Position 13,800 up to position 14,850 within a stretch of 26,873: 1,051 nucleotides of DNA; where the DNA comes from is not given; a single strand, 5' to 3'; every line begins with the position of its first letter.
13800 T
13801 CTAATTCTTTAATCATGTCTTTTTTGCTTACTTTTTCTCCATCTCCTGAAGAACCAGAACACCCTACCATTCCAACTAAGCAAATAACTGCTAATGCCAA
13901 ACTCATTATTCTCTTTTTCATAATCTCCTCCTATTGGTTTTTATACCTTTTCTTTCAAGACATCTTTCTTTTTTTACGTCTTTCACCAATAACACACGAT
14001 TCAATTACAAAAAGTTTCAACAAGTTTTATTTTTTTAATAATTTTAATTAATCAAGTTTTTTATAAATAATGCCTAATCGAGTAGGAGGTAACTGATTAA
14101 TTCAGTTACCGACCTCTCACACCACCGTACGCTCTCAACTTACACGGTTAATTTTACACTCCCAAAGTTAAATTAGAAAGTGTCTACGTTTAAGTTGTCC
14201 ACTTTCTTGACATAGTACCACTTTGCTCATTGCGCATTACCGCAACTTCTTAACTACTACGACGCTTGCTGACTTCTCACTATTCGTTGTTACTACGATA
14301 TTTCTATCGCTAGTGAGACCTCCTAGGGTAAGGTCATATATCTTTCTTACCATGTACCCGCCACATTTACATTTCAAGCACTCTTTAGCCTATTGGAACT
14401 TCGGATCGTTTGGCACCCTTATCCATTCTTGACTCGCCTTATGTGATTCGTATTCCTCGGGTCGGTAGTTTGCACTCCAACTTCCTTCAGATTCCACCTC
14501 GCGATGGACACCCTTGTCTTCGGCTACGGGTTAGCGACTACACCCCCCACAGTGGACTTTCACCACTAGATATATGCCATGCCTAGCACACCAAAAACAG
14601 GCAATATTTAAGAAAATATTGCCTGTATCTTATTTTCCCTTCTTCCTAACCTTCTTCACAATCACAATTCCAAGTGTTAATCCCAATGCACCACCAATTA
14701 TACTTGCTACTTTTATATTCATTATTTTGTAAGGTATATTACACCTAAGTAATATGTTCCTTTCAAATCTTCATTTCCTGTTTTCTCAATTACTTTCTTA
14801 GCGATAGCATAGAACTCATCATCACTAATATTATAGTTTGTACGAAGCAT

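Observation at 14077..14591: Reverse-transcriptase-less class C group II intron (ribozyme-only mini-intron)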

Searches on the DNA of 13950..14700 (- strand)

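Call 3: search_rna_families(source=window, start=13950, end=14700, threshold=evalue, max_evalue=10, show_alignments=6)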
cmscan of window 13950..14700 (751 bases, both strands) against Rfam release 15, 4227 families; matches with E-value up to 10: 9.
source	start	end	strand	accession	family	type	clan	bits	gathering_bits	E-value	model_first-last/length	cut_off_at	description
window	14333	14508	-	RF02001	group-II-D1D4-3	Intron;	CL00102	118.9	32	1e-25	1-170/170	no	Group II catalytic intron D1-D4-3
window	14593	14658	-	RF02418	Spd-sr07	Gene; sRNA;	-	20.8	55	1.4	1-63/63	no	Streptococcus sRNA Spd-sr07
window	14217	14315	-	RF01998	group-II-D1D4-1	Intron;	CL00102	18.3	35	0.81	1-84/84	no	Group II catalytic intron D1-D4-1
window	14594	14628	+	RF00819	mir-246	Gene; miRNA;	-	17.8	60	0.89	16-55/72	no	mir-246 microRNA precursor family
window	14597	14626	+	RF03297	MIR1033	Gene; miRNA;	-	16.2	70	3.3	27-56/82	no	MIR1033 microRNA precursor family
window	14576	14636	+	RF02066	STnc320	Gene; sRNA;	-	15.7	50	4.4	1-55/55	no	Salmonella enterica sRNA STnc320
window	14077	14152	-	RF00029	Intron_gpII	Intron;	-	14.9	40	3.7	1-77/77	no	Group II catalytic intron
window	14108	14168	-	RF02679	Pistol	Gene; ribozyme;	-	14.5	34.5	6.2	1-68/68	no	Pistol ribozyme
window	14597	14626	-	RF00130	mir-192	Gene; miRNA;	-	13.7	54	7.1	24-52/76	no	mir-192/215 microRNA precursor family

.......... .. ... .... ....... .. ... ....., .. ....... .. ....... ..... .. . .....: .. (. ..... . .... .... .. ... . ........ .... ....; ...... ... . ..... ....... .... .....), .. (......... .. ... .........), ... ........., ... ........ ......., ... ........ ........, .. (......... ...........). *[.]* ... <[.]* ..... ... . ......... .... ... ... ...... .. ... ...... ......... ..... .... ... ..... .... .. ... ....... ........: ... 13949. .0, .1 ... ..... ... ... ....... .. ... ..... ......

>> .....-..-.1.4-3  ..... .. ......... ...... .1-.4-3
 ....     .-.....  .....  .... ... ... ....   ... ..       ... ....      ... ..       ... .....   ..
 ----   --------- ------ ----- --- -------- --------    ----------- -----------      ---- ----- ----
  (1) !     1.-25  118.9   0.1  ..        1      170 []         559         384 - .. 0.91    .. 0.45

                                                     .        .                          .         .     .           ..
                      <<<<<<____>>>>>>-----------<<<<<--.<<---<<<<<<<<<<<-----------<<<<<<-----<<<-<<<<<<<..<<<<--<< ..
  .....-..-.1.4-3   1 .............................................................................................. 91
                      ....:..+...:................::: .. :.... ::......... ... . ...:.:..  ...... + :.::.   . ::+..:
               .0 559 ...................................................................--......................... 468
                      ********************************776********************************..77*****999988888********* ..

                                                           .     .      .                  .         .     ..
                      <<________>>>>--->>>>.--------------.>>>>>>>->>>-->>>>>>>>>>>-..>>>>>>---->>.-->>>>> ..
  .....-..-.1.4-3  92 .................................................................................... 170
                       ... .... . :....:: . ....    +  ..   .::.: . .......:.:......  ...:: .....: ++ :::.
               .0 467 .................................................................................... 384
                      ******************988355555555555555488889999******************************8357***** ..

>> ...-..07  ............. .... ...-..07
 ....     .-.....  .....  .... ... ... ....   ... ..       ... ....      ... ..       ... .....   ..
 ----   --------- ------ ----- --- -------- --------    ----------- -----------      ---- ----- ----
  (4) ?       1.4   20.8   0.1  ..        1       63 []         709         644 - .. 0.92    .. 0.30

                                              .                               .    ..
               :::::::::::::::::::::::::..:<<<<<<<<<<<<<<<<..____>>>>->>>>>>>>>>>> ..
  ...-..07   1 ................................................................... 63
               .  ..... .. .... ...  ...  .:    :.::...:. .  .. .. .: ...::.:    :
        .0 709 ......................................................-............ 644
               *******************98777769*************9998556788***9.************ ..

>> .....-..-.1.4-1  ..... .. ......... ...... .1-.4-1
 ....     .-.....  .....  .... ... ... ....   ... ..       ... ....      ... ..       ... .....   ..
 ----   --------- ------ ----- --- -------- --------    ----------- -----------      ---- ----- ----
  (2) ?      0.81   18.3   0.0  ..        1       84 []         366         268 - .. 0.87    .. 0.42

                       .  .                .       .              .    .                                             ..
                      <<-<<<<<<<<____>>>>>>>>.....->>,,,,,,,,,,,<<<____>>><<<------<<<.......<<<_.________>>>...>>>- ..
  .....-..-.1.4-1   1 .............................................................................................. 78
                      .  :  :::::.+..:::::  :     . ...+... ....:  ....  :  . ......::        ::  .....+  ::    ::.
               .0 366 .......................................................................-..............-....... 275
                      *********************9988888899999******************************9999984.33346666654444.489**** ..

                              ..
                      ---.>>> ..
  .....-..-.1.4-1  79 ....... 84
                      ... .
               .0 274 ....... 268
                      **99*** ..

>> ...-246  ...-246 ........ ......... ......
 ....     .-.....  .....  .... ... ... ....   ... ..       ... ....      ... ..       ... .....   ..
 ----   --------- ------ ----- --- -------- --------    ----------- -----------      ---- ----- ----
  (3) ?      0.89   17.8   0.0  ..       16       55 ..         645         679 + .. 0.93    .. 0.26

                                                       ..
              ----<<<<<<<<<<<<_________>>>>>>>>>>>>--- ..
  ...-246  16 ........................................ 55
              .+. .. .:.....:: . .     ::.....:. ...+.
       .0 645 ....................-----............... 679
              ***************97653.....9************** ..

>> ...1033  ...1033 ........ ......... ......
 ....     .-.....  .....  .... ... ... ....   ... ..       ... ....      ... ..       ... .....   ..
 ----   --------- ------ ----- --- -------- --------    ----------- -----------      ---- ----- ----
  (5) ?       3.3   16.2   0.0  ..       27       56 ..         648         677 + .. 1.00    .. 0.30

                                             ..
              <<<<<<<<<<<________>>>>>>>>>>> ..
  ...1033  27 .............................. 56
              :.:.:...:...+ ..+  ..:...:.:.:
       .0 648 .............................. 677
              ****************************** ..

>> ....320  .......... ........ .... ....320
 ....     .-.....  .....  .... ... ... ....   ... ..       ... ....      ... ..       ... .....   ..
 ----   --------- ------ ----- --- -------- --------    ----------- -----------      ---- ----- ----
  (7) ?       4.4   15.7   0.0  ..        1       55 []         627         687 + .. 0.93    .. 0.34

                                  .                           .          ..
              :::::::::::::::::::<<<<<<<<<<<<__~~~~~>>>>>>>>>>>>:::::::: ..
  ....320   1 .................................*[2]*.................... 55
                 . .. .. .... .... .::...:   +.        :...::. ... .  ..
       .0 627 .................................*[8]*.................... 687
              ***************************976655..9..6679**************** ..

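Call 8: search_rna_families(source=window, start=14050, end=14200, threshold=evalue, max_evalue=10, show_alignments=3)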
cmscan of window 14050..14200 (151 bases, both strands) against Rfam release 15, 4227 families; matches with E-value up to 10: 3.
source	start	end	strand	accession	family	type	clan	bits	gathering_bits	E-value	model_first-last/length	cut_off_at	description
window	14077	14152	-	RF00029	Intron_gpII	Intron;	-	14.9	40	0.75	1-77/77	no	Group II catalytic intron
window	14108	14168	-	RF02679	Pistol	Gene; ribozyme;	-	14.5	34.5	1.2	1-68/68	no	Pistol ribozyme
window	14104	14172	-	RF01935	bxd_7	Gene; lncRNA;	-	11.5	60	6.1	1-66/66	no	Bithoraxoid conserved region 7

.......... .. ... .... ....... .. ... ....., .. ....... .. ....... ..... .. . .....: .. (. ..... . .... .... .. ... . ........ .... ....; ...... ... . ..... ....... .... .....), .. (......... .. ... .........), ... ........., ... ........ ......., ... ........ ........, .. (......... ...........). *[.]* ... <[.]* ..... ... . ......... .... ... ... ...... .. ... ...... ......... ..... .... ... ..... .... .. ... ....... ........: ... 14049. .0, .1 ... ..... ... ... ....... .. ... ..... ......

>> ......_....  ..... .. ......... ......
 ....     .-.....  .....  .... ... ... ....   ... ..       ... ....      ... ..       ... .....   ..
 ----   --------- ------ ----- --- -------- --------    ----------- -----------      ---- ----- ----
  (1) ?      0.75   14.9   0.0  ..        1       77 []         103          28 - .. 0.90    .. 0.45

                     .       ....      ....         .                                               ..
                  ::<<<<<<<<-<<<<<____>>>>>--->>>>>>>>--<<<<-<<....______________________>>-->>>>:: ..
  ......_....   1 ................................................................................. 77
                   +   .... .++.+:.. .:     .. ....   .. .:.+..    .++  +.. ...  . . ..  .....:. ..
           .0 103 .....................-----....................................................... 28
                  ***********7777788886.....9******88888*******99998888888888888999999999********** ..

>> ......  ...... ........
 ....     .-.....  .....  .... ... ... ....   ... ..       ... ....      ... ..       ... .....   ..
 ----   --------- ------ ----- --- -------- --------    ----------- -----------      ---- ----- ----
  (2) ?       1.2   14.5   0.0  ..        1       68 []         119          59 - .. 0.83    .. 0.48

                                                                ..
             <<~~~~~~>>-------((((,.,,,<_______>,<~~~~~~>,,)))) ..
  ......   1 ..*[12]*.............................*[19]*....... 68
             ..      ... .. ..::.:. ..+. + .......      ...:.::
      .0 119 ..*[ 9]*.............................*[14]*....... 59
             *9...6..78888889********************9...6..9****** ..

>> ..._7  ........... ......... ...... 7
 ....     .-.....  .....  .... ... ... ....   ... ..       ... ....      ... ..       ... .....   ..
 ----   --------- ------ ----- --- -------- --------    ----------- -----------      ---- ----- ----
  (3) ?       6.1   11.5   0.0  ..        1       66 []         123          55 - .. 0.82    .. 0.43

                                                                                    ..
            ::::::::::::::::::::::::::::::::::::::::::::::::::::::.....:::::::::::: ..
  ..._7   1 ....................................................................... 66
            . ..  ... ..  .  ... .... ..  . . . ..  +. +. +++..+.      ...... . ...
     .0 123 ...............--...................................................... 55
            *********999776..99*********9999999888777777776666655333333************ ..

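Call 11: search_dna_similar(query=window:14077-14600:-, collection=plasmids, mode=distant, max_rows=25)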
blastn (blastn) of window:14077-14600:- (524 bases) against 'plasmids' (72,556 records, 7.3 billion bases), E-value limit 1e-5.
Records with a match: 334; places in all: 435; records where one place covers at least 80% of the query: 0.
Best place of each record, by identity: 90-95% 20; 80-90% 31; 60-80% 283.
By first word of the organism name: Escherichia 179; Lactiplantibacillus 30; Ligilactobacillus 18; Limosilactobacillus 14; Clostridium 13; Staphylococcus 11; Bacillus 10; Persicobacter 5; Pediococcus 5; Secundilactobacillus 4; and 30 more.
By predicted mobility (MOB-suite, as given by PLSDB): non-mobilizable 142; mobilizable 126; conjugative 66.
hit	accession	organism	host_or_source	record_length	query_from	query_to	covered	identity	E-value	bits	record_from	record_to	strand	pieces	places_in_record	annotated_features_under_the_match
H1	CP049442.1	Staphylococcus aureus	Homo sapiens,blood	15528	3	347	66%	69.7%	2e-24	120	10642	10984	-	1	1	none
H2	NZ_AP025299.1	Persicobacter psychrovividus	-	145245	1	346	66%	69.2%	1e-21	112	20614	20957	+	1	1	none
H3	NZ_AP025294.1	Persicobacter psychrovividus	-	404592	4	346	65%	68.9%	6e-19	103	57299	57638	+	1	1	none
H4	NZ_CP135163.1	Roseburia sp. 831b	Sus scrofa domesticus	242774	75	383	59%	68.8%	2e-17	98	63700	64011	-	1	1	none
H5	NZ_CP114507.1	Ligilactobacillus salivarius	Meles meles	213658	1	285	54%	72.8%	1e-27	132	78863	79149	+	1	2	none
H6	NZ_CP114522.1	Ligilactobacillus salivarius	Meles meles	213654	1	285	54%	72.8%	1e-27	132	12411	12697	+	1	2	none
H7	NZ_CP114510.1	Ligilactobacillus salivarius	Meles meles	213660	1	285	54%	72.8%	1e-27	132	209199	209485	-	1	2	none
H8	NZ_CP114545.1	Ligilactobacillus salivarius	Meles meles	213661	1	285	54%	72.8%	1e-27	132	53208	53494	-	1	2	none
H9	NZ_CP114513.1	Ligilactobacillus salivarius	Meles meles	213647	1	285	54%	72.8%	1e-27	132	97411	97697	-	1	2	none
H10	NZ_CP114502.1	Ligilactobacillus salivarius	Meles meles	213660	1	285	54%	72.8%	1e-27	132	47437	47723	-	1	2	none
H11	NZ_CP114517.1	Ligilactobacillus salivarius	Meles meles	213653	1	285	54%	72.8%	1e-27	132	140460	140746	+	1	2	none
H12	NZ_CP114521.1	Ligilactobacillus salivarius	Meles meles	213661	1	285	54%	72.8%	1e-27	132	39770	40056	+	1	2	none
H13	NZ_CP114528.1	Ligilactobacillus salivarius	Meles meles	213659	1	285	54%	72.8%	1e-27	132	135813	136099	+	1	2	none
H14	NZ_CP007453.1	Peptoclostridium acidaminophilum DSM 3953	black mud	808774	8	288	54%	73.4%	1e-28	135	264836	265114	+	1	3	none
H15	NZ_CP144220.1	Natranaerobius thermophilus JW/NM-WN-LF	-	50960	4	287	54%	72.6%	3e-28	132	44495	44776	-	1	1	none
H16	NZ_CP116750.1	Lactiplantibacillus plantarum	Homo sapiens,single cell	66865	4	288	54%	70.3%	2e-18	100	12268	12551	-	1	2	none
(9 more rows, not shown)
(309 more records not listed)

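Call 12: get_annotated_region(hit=H14, flank=3000)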
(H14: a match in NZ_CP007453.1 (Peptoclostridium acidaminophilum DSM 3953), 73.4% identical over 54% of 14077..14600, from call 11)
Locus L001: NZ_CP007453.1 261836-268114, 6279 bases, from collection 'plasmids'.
description: Peptoclostridium acidaminophilum DSM 3953 strain al-2 plasmid EAL2_808p, complete sequence
organism: Peptoclostridium acidaminophilum DSM 3953 (NCBI taxid 1286171)
taxonomy: Bacteria; Bacillota; Clostridia; Peptostreptococcales; Peptoclostridiaceae; Peptoclostridium; Peptoclostridium acidaminophilum; Peptoclostridium acidaminophilum DSM 3953
host: -; source: black mud; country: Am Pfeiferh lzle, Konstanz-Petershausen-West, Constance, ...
typing (MOB-suite, as given by PLSDB): non-mobilizable
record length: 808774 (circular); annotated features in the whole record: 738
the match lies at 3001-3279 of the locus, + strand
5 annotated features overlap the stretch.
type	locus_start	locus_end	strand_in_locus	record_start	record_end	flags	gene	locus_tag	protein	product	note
CDS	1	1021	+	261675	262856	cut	-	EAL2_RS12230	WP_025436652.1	DHHA1 domain-containing protein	-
CDS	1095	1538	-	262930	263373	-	-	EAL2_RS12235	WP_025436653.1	PPC domain-containing DNA-binding protein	-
CDS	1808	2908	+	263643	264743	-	-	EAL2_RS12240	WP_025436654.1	Ldh family oxidoreductase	-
CDS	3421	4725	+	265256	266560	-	ltrA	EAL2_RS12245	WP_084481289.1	group II intron reverse transcriptase/maturase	GO:0000373 - Group II intron splicing [Evidence IEA]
CDS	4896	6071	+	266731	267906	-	-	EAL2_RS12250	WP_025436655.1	RNA-guided endonuclease TnpB family protein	-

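Call 13: get_annotated_region(hit=H1, flank=3000)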
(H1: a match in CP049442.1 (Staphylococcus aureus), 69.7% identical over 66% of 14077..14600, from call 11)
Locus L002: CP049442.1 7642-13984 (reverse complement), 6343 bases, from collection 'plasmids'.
description: Staphylococcus aureus strain pt251 plasmid pER06541.3A.1, complete sequence
organism: Staphylococcus aureus (NCBI taxid 1280)
taxonomy: Bacteria; Bacillota; Bacilli; Bacillales; Staphylococcaceae; Staphylococcus; Staphylococcus aureus
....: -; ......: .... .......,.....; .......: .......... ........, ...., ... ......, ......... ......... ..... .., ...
typing (MOB-suite, as given by PLSDB): non-mobilizable
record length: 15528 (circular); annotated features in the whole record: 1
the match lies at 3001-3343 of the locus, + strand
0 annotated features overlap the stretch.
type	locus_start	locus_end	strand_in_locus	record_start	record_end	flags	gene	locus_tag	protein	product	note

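Call 20: search_rna_families(sources=[L001, L002, L003], threshold=gathering, show_alignments=0)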
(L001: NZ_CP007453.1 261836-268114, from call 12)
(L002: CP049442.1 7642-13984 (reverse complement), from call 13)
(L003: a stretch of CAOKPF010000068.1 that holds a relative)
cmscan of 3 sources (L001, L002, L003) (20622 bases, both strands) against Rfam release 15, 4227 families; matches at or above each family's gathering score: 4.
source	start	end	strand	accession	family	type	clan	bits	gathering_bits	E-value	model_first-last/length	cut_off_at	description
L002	3091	3263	+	RF02001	group-II-D1D4-3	Intron;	CL00102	147.2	32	3.8e-31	1-170/170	no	Group II catalytic intron D1-D4-3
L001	3087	3259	+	RF02001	group-II-D1D4-3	Intron;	CL00102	130.8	32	3.7e-27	1-170/170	no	Group II catalytic intron D1-D4-3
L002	3300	3362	+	RF01998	group-II-D1D4-1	Intron;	CL00102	49.8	35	1.8e-06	1-84/84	no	Group II catalytic intron D1-D4-1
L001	3309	3374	+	RF01998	group-II-D1D4-1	Intron;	CL00102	48.2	35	4.2e-06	1-84/84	no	Group II catalytic intron D1-D4-1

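Call 35: get_annotated_region(hit=H4, flank=2500)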
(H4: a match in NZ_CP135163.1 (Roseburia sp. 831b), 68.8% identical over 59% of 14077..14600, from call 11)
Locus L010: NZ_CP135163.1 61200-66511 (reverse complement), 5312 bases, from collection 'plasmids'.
description: Roseburia sp. 831b plasmid p_831b_unnamed1, complete sequence
organism: Roseburia sp. 831b (NCBI taxid 1261635)
taxonomy: Bacteria; Bacillota; Clostridia; Lachnospirales; Lachnospiraceae; Roseburia; Roseburia sp. 831b
host: -; source: Sus scrofa domesticus; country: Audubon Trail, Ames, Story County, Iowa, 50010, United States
typing (MOB-suite, as given by PLSDB): non-mobilizable
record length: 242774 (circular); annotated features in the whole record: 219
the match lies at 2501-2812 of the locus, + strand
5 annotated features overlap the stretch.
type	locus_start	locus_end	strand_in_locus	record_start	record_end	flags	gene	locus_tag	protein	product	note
CDS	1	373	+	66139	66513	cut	-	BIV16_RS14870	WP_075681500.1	desulfoferrodoxin family protein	-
CDS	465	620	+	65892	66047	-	-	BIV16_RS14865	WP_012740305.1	rubredoxin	-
CDS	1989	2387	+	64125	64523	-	-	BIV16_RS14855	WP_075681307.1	hemerythrin family protein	-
CDS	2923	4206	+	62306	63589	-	ltrA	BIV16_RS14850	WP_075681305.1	group II intron reverse transcriptase/maturase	GO:0000373 - Group II intron splicing [Evidence IEA]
CDS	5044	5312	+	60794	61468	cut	-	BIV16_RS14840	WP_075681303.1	dihydrofolate reductase family protein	-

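Call 36: get_annotated_region(hit=H5, flank=2500)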
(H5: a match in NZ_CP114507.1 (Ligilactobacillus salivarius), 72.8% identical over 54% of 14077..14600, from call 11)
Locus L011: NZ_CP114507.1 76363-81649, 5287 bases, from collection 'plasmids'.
description: Ligilactobacillus salivarius strain S32 plasmid unnamed4, complete sequence
organism: Ligilactobacillus salivarius (NCBI taxid 1624)
taxonomy: Bacteria; Bacillota; Bacilli; Lactobacillales; Lactobacillaceae; Ligilactobacillus; Ligilactobacillus salivarius
host: -; source: Meles meles; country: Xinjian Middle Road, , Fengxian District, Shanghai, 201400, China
typing (MOB-suite, as given by PLSDB): non-mobilizable; replicon rep_cluster_1685
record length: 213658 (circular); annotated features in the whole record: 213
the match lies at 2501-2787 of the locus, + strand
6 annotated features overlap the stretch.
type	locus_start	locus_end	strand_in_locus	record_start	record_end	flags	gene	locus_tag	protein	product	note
CDS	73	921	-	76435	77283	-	-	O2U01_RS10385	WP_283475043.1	BglG family transcription antiterminator LicT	GO:0006355 - regulation of DNA-templated transcription [Evidence IEA]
CDS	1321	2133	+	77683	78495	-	-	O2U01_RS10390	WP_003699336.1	AAA family ATPase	-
CDS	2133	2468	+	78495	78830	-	-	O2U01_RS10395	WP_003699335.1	DUF5388 domain-containing protein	-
CDS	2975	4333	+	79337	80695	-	ltrA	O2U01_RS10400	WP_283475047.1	group II intron reverse transcriptase/maturase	GO:0000373 - Group II intron splicing [Evidence IEA]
CDS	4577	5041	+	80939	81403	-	-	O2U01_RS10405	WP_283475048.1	hypothetical protein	-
CDS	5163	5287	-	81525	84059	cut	-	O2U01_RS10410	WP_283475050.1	M1 family metallopeptidase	GO:0006508 - proteolysis [Evidence IEA]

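Call 37: get_annotated_region(hit=H15, flank=2500)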
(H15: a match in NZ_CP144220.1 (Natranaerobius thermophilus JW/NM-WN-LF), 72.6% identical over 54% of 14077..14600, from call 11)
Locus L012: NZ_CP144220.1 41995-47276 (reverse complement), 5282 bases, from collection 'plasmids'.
description: Natranaerobius thermophilus JW/NM-WN-LF plasmid unnamed1, complete sequence
organism: Natranaerobius thermophilus JW/NM-WN-LF (NCBI taxid 457570)
taxonomy: Bacteria; Bacillota; Clostridia; Natranaerobiales; Natranaerobiaceae; Natranaerobius; Natranaerobius thermophilus; Natranaerobius thermophilus JW/NM-WN-LF
host: -; source: -; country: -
typing (MOB-suite, as given by PLSDB): non-mobilizable
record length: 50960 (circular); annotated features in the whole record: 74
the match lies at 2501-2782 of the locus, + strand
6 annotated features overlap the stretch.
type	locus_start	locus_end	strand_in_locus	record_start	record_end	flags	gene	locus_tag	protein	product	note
CDS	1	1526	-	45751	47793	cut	-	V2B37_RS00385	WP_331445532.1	PBP1A family penicillin-binding protein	-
CDS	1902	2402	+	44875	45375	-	-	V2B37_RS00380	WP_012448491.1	DUF2062 domain-containing protein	-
CDS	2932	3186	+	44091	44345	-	-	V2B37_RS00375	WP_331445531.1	hypothetical protein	-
CDS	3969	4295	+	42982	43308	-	-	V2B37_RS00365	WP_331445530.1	group II intron maturase-specific domain-containing protein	-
CDS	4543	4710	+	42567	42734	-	-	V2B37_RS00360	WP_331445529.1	hypothetical protein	-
CDS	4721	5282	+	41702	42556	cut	-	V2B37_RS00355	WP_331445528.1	pyridoxal-phosphate dependent enzyme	-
